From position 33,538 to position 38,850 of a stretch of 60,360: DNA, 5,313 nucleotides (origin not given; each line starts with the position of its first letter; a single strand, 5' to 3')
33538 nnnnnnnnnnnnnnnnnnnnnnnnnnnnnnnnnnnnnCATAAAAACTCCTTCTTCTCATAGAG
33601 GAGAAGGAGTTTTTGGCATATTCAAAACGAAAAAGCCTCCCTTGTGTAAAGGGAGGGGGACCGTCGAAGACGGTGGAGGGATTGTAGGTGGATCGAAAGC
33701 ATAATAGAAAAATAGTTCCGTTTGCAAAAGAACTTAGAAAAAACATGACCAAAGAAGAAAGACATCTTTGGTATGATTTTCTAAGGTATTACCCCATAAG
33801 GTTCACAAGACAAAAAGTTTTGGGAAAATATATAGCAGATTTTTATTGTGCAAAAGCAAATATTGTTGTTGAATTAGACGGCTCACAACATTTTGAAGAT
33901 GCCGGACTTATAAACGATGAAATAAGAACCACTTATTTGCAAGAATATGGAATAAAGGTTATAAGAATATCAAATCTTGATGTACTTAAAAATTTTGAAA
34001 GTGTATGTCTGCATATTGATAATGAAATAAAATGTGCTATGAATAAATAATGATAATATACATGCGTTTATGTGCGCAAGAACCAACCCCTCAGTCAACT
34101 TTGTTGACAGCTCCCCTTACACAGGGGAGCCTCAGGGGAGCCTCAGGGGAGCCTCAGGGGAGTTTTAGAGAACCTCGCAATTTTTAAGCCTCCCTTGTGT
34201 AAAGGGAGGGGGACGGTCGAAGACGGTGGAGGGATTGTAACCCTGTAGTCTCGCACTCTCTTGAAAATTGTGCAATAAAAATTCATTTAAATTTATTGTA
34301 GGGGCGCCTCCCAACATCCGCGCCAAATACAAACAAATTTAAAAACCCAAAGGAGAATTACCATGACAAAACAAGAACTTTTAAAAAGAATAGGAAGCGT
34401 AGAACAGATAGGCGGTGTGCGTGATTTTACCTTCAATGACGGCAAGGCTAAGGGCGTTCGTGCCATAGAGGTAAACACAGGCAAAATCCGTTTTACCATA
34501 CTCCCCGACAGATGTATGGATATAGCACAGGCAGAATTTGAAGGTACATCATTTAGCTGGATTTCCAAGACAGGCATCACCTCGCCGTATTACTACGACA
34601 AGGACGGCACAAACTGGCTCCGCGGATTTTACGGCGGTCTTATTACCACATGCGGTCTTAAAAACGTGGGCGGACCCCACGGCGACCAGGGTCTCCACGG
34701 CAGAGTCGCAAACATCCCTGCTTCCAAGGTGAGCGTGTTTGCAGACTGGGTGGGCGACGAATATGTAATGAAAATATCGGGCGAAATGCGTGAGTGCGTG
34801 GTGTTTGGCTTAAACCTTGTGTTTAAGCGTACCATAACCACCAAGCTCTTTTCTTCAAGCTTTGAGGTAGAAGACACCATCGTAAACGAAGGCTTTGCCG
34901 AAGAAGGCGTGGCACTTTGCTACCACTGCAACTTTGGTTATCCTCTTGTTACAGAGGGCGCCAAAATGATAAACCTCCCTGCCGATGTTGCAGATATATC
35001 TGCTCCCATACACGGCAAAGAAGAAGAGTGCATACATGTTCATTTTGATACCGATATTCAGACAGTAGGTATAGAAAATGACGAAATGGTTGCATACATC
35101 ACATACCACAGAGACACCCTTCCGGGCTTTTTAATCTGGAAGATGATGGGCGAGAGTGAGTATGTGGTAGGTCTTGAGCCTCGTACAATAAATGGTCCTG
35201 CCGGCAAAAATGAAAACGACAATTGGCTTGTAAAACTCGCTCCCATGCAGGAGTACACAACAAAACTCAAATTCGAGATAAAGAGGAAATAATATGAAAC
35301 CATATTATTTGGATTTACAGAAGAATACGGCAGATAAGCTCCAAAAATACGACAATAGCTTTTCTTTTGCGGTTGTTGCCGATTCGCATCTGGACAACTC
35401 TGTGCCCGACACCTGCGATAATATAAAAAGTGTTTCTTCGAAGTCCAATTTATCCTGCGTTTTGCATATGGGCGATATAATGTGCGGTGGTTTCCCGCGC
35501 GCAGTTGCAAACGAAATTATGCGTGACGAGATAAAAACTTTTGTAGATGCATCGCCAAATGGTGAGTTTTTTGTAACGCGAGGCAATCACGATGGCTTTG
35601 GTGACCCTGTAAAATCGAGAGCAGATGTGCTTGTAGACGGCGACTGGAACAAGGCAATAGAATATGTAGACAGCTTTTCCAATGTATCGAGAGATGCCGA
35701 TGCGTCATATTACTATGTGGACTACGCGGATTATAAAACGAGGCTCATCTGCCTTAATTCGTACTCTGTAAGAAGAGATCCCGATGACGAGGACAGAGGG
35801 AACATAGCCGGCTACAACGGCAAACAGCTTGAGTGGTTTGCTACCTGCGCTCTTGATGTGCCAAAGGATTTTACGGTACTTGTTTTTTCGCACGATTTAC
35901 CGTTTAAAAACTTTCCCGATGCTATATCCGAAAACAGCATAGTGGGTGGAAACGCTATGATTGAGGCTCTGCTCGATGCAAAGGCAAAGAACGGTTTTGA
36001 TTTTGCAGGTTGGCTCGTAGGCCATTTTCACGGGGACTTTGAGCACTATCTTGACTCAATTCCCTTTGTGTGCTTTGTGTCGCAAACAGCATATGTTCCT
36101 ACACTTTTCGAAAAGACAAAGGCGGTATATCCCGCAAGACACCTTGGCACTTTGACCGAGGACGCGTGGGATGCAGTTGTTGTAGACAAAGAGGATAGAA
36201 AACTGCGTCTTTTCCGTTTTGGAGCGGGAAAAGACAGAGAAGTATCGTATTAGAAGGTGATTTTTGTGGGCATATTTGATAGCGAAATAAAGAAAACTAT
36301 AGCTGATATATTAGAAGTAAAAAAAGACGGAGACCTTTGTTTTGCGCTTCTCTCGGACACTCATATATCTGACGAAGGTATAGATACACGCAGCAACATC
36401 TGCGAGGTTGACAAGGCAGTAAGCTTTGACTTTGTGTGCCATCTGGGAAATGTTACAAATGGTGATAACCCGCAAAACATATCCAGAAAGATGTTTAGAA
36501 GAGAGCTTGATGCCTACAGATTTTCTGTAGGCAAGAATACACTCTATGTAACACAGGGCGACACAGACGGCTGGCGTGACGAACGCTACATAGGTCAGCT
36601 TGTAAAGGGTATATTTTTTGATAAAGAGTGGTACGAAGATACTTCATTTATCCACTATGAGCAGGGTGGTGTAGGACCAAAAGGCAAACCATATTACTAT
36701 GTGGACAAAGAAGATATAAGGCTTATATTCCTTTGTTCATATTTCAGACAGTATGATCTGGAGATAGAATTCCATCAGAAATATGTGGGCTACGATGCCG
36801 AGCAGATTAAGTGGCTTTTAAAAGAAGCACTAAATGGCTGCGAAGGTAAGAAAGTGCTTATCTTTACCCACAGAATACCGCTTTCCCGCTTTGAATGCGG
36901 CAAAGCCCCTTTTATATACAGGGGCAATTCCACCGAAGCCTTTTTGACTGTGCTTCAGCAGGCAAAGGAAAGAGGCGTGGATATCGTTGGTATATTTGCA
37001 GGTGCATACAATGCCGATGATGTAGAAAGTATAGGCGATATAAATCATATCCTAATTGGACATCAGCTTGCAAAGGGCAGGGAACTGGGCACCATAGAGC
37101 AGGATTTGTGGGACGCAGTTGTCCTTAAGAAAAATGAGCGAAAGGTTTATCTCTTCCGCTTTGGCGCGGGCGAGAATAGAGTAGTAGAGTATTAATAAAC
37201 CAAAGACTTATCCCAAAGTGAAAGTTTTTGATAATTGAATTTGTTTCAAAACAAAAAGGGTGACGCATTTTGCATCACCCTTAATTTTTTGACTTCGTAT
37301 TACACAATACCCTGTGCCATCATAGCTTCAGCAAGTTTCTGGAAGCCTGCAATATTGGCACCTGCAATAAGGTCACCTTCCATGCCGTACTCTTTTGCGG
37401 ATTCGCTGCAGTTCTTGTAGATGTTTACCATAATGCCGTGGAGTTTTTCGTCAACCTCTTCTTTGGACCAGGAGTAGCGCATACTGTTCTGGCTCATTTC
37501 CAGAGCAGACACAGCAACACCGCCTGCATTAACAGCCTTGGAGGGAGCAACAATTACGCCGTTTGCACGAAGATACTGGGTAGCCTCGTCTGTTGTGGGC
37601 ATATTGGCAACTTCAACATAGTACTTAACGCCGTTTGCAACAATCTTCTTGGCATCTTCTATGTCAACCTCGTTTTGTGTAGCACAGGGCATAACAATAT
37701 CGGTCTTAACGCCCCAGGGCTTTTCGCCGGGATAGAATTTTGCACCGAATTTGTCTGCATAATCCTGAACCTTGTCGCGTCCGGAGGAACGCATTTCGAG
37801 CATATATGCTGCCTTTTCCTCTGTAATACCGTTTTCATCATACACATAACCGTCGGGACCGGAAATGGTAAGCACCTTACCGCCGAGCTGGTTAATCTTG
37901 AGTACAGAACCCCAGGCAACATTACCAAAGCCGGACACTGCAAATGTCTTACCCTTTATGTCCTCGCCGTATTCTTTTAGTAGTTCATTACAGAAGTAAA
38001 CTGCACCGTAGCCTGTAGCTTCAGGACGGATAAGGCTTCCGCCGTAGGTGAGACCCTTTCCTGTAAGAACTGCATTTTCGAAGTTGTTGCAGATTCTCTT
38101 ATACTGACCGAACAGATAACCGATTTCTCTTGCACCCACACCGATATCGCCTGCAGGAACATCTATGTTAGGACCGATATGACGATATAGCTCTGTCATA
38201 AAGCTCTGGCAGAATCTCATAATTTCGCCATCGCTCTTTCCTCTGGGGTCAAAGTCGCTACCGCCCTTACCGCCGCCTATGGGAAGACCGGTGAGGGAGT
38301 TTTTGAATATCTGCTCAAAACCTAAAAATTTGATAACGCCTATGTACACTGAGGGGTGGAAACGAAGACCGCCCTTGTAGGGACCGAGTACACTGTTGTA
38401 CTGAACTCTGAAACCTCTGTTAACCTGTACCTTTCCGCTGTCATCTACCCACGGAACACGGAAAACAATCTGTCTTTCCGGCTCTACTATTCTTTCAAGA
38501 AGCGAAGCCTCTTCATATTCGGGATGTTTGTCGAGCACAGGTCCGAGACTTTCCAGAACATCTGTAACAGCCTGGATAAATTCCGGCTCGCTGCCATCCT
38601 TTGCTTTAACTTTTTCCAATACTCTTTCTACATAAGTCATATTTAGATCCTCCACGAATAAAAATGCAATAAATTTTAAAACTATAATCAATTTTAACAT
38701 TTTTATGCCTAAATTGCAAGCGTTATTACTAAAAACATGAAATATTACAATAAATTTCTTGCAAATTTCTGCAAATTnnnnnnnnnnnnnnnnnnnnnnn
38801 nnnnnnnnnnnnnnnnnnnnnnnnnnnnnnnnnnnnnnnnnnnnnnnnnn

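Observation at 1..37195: A 37-kb Gram-positive PUL-like island whose enzyme set matches no pathway I recognise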

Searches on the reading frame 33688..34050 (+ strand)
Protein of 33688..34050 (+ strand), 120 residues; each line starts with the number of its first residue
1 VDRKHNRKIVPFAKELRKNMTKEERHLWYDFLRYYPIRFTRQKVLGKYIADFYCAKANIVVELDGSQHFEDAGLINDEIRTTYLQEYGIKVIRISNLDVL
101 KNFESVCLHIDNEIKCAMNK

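Call 6: search_protein_families(library=pfam, proteins=[window:33688-34050:+], max_evalue=0.01)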
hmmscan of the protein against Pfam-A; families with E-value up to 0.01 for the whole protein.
window:33688-34050:+ (120 aa): 3 families
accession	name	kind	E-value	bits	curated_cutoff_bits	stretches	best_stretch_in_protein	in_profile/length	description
PF04480.18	DUF559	-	1e-27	96.6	20.6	1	11-114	5-108/109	Protein of unknown function (DUF559)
PF18741.7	MTES_1575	-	0.0032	17.9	38.2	1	31-112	8-94/96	REase_MTES_1575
PF10881.14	DUF2726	-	0.0063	16.7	24.7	0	58-97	72-111/126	Protein of unknown function (DUF2726)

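Call 9: search_protein_families(library=ncbifam, proteins=[window:33688-34050:+], max_evalue=0.01)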
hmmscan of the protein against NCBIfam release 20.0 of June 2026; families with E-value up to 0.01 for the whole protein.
window:33688-34050:+ (120 aa): 1 family
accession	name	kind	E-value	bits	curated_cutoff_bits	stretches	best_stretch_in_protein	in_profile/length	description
NF007294.0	PRK09767.1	equivalog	7.1e-19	68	218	1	8-115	4-111/117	DUF559 domain-containing protein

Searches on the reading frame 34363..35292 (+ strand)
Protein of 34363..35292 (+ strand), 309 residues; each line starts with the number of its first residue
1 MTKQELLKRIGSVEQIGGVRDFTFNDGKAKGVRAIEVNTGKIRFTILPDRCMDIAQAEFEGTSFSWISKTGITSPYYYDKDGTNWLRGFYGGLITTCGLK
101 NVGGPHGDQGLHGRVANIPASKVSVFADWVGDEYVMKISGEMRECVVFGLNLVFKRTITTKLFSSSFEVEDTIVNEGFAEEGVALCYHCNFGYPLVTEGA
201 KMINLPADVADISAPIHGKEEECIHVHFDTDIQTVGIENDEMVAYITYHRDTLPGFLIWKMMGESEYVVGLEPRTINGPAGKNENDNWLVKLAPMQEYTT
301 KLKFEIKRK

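Call 6: search_protein_families(library=pfam, proteins=[window:34363-35292:+], max_evalue=0.01)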
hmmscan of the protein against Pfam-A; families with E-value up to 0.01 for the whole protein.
window:34363-35292:+ (309 aa): 1 family
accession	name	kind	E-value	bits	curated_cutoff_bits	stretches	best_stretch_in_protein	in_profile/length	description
PF14486.12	DUF4432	-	9.4e-75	251.6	32.5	1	30-306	2-304/304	Domain of unknown function (DUF4432)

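Call 9: search_protein_families(library=ncbifam, proteins=[window:34363-35292:+], max_evalue=0.01)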
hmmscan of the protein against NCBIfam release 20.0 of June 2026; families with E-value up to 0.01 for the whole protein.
window:34363-35292:+ (309 aa): 0 families

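Call 47: find_homologous_proteins(query=window:34363-35292:+, max_evalue=1e-30)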
Query window:34363-35292:+ (309 aa): 606 proteins with E <= 1e-30 among 1313 candidates; the best 120 are listed.
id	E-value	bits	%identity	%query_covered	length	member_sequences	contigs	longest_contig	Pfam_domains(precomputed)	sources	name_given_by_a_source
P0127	1.4e-211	719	100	100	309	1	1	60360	PF14486.13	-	-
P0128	1.7e-186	637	86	100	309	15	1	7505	PF14486.13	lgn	-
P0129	2.8e-180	616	83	100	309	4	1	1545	PF14486.13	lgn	-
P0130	1.6e-163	561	77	99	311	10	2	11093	PF14486.13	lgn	-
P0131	1.3e-156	539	72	100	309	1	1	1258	PF14486.13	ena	-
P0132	4.5e-153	527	74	100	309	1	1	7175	PF14486.13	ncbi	-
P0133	2.4e-152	525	74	100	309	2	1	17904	PF14486.13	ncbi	-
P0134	2.7e-152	524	73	99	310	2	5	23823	PF14486.13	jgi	-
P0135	2.8e-152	524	75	99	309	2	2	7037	PF14486.13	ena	-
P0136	1.0e-151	523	73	99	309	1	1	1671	PF14486.13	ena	-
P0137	1.4e-151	522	72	99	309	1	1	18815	PF14486.13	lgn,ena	-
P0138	1.6e-151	522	74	99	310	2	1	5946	PF14486.13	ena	-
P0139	2.4e-151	521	72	100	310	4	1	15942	PF14486.13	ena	-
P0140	2.8e-151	521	73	99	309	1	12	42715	PF14486.13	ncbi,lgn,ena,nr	ncbi:MAG: DUF4432 family protein [Clostridia bacterium]|nr:DUF4432 family protein [Clostridia bacter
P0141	3.2e-151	521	72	99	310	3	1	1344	PF14486.13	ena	-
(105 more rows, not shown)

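Call 48: find_encoding_contigs(protein=P0128, flank=10000, max_places=1)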
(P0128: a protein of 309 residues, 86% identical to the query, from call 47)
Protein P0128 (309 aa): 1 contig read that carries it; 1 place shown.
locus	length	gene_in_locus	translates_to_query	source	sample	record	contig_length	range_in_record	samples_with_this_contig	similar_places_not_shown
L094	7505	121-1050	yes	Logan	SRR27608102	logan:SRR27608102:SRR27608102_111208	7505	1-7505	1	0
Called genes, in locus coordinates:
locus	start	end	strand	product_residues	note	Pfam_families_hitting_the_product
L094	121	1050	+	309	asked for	PF14486:DUF4432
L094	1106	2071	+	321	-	PF00149:Metallophos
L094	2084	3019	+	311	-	-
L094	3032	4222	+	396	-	PF01546:Peptidase_M20, PF07687:M20_dimer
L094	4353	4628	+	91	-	PF04221:RelB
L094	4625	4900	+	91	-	PF15738:YafQ_toxin, PF05016:ParE_toxin (weak)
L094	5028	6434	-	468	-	-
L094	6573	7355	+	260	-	PF10114:PocR, PF12833:HTH_18, PF00165:HTH_AraC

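Call 49: find_encoding_contigs(protein=P0130, flank=10000, max_places=1)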
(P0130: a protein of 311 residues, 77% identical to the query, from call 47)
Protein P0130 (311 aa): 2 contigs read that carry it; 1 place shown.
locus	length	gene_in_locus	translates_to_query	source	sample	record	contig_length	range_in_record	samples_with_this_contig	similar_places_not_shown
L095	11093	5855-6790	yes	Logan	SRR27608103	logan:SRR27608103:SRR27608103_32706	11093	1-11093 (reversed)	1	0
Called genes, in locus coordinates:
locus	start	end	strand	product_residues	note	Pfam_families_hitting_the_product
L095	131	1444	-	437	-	-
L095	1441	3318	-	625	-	PF05154:TM2, PF25302:NADase_transloc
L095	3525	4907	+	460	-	-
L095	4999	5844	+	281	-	PF02585:PIG-L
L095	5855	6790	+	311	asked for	PF14486:DUF4432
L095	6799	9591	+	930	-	PF22666:Glyco_hydro_2_N2, PF00703:Glyco_hydro_2, PF02836:Glyco_hydro_2_C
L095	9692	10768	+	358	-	PF01408:GFO_IDH_MocA, PF02894:GFO_IDH_MocA_C (weak), PF22725:GFO_IDH_MocA_C3, PF21252:Glyco_hydro_109_C (weak)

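Call 50: find_encoding_contigs(protein=P0140, flank=10000, max_places=2)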
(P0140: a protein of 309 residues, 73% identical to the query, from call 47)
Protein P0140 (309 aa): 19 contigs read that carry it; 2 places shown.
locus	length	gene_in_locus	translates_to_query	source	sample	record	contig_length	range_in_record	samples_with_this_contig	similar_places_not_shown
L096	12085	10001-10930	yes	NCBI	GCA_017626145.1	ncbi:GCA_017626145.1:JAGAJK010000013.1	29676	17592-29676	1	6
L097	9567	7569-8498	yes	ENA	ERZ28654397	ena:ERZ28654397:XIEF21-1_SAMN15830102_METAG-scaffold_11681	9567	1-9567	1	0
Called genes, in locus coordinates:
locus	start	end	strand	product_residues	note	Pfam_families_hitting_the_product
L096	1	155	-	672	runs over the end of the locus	PF01136:Peptidase_U32, PF12392:DUF3656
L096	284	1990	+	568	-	PF25984:BSH_YknX (faint), PF25973:BSH_CzcB (weak), PF00364:Biotin_lipoyl (faint), PF25917:BSH_RND, PF25919:BSH_CusB (faint), PF25917:BSH_RND, PF25973:BSH_CzcB, PF25990:Beta-barrel_YknX, +2 more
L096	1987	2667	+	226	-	PF00005:ABC_tran, PF02463:SMC_N, PF13304:AAA_21 (faint)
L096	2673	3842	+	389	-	PF12704:MacB_PCD, PF02687:FtsX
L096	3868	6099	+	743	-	PF00395:SLH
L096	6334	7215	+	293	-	PF03418:Peptidase_A25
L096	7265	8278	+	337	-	PF07454:SpoIIP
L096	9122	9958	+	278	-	PF03747:ADP_ribosyl_GH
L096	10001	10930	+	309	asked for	PF14486:DUF4432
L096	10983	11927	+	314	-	PF03547:Mem_trans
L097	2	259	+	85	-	?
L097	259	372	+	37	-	-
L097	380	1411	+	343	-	PF12704:MacB_PCD, PF02687:FtsX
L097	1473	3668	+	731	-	PF00395:SLH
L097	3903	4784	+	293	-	PF03418:Peptidase_A25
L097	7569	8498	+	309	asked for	PF14486:DUF4432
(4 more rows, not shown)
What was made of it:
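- DUF4432 is a widely conserved gene found in unrelated contexts (calls 47, 50).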

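Call 56: search_solved_structures(query=window:34363-35292:+, max_evalue=0.01)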
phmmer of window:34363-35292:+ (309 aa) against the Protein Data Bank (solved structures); distinct sequences matched with E-value up to 0.01: 1.
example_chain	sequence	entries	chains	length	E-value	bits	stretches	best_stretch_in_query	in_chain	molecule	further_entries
3ty1_A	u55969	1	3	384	9.7e-15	57.7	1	23-204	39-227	Hypothetical aldose 1-epimerase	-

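Call 96: search_protein_families(library=ncbifam, proteins=[L094:3032-4222:+], max_evalue=0.001)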
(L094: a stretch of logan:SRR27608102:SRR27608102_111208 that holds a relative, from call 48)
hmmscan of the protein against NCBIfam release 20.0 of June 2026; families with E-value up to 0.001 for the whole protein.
L094:3032-4222:+ (396 aa): 23 families
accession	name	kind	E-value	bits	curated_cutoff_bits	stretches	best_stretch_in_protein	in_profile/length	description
NF040868.1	carboxypep_CpsA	equivalog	9.7e-102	340.6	500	1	5-394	4-390/391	carboxypeptidase CpsA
TIGR01891.1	amidohydrolases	subfamily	2.7e-97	326.2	153.75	1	16-379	1-363/366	amidohydrolase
NF038260.1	ectoine_DoeB_2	equivalog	1.1e-83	281.2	550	1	17-387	9-373/378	N(2)-acetyl-L-2,4-diaminobutanoate deacetylase DoeB2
NF006365.0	PRK08588.1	subfamily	1.6e-17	63.9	289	1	45-355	38-347/383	succinyl-diaminopimelate desuccinylase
TIGR01910.1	DapE-ArgE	subfamily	4.6e-12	45.8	217.6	1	60-333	54-331/373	ArgE/DapE family deacylase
NF005602.0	PRK07338.1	equivalog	5.2e-08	31.9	357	1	187-325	204-341/409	hydrolase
NF009557.0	PRK13009.1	equivalog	1.2e-07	31.2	284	1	109-323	105-315/377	succinyl-diaminopimelate desuccinylase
TIGR01246.1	dapE_proteo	equivalog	1.3e-07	30.9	361.8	1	94-319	83-307/370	succinyl-diaminopimelate desuccinylase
NF009555.0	PRK13004.1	equivalog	1.6e-07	30.5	321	1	187-280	182-278/399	YgeY family selenium metabolism-linked hydrolase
TIGR01879.1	hydantase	subfamily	3.5e-07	29.5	204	1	186-324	205-342/401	hydantoinase/carbamoylase family amidase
NF004788.0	PRK06133.1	subfamily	8.4e-07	28.2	349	1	109-306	148-331/417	glutamate carboxypeptidase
TIGR01892.1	AcOrn-deacetyl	equivalog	1.4e-06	27.7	297.7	1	108-313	103-304/365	acetylornithine deacetylase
NF005710.0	PRK07522.1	subfamily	3.7e-06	26.3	412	1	186-289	180-292/391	acetylornithine deacetylase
TIGR03106.1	trio_M42_hydro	equivalog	1.1e-05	24.5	397.75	0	106-168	185-243/343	osmoprotectant NAGGN system M42 family peptidase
TIGR01900.1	dapE-gram_pos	equivalog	1.7e-05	23.9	304.2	1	50-263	38-243/351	succinyl-diaminopimelate desuccinylase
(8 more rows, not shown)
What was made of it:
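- An M20 amidohydrolase follows the MPE pair in the relative (calls 48, 96).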

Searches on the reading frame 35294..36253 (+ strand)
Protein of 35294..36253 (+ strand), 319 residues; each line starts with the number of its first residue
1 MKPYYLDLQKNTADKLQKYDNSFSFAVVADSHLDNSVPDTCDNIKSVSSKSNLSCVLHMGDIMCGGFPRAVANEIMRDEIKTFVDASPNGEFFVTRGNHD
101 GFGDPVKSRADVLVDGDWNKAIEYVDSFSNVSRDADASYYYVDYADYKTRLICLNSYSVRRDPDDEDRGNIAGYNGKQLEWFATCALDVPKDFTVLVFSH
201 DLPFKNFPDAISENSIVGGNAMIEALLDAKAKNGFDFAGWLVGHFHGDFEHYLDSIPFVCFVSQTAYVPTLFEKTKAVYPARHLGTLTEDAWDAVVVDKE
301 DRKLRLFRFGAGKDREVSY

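Call 7: search_protein_families(library=pfam, proteins=[window:35294-36253:+], max_evalue=0.01)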
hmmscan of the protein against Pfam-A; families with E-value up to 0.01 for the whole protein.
window:35294-36253:+ (319 aa): 1 family
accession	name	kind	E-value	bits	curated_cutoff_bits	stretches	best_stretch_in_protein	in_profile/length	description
PF00149.33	Metallophos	-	6.5e-11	43.5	21.5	1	24-247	2-190/191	Calcineurin-like phosphoesterase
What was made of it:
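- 35294..36253 (+): Metallophosphoesterase MPE1 with all canonical motifs. Pfam Metallophos 6.5e-11 (call 7).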

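Call 9: search_protein_families(library=ncbifam, proteins=[window:35294-36253:+], max_evalue=0.01)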
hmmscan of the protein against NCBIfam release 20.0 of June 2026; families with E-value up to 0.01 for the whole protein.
window:35294-36253:+ (319 aa): 0 families

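Call 79: search_solved_structures(query=window:35294-36253:+, max_evalue=1)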
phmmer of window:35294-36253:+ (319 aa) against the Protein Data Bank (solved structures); distinct sequences matched with E-value up to 1: 1.
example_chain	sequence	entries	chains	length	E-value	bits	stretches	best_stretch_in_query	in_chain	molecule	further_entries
9f5x_M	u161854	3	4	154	0.15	14.5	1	77-131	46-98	NADH:ubiquinone oxidoreductase 13 kD-like subunit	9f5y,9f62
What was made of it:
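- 35294..36253 (+): There is no PDB sequence relative (call 79).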

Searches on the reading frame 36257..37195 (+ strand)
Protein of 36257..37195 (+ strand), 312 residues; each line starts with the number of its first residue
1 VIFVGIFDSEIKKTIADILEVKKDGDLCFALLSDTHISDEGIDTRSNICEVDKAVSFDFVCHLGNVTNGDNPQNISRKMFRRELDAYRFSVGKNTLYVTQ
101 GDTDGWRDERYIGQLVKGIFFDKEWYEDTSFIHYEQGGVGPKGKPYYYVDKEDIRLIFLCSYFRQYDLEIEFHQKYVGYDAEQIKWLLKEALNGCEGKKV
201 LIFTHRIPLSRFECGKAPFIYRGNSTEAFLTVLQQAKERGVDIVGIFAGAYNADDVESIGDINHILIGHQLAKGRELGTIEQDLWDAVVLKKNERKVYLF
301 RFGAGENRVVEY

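Call 7: search_protein_families(library=pfam, proteins=[window:36257-37195:+], max_evalue=0.01)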
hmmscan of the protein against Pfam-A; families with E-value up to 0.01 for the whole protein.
window:36257-37195:+ (312 aa): 0 families

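Call 9: search_protein_families(library=ncbifam, proteins=[window:36257-37195:+], max_evalue=0.01)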
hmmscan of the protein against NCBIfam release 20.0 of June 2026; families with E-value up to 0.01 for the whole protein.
window:36257-37195:+ (312 aa): 1 family
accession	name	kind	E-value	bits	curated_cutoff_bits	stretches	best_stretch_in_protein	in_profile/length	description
TIGR00040.1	yfcE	subfamily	0.00069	19.7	56.25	1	30-109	4-64/158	YfcE family phosphodiesterase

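Call 34: search_protein_families(library=pfam, proteins=[window:36257-37195:+], max_evalue=10)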
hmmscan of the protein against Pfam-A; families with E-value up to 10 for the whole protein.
window:36257-37195:+ (312 aa): 2 families
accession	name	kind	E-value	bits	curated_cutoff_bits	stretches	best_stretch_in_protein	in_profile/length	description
PF00149.33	Metallophos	-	0.063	14.2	21.5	1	29-222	3-160/191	Calcineurin-like phosphoesterase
PF04055.27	Radical_SAM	-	0.072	13.7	29.5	0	67-112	20-65/166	Radical SAM superfamily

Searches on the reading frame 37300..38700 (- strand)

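Call 7: search_protein_families(library=pfam, proteins=[window:37300-38700:-], max_evalue=0.01)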
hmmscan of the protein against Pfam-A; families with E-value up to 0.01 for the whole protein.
window:37300-38700:- (466 aa): 2 families
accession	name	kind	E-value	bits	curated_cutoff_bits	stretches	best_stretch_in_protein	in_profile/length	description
PF00208.27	ELFV_dehydrog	-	1.3e-87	294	23.4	1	220-464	1-241/241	Glutamate/Leucine/Phenylalanine/Valine dehydrogenase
PF02812.23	ELFV_dehydrog_N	-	2.4e-52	176.5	25.3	1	74-201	1-128/129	Glu/Leu/Phe/Val dehydrogenase, dimerisation domain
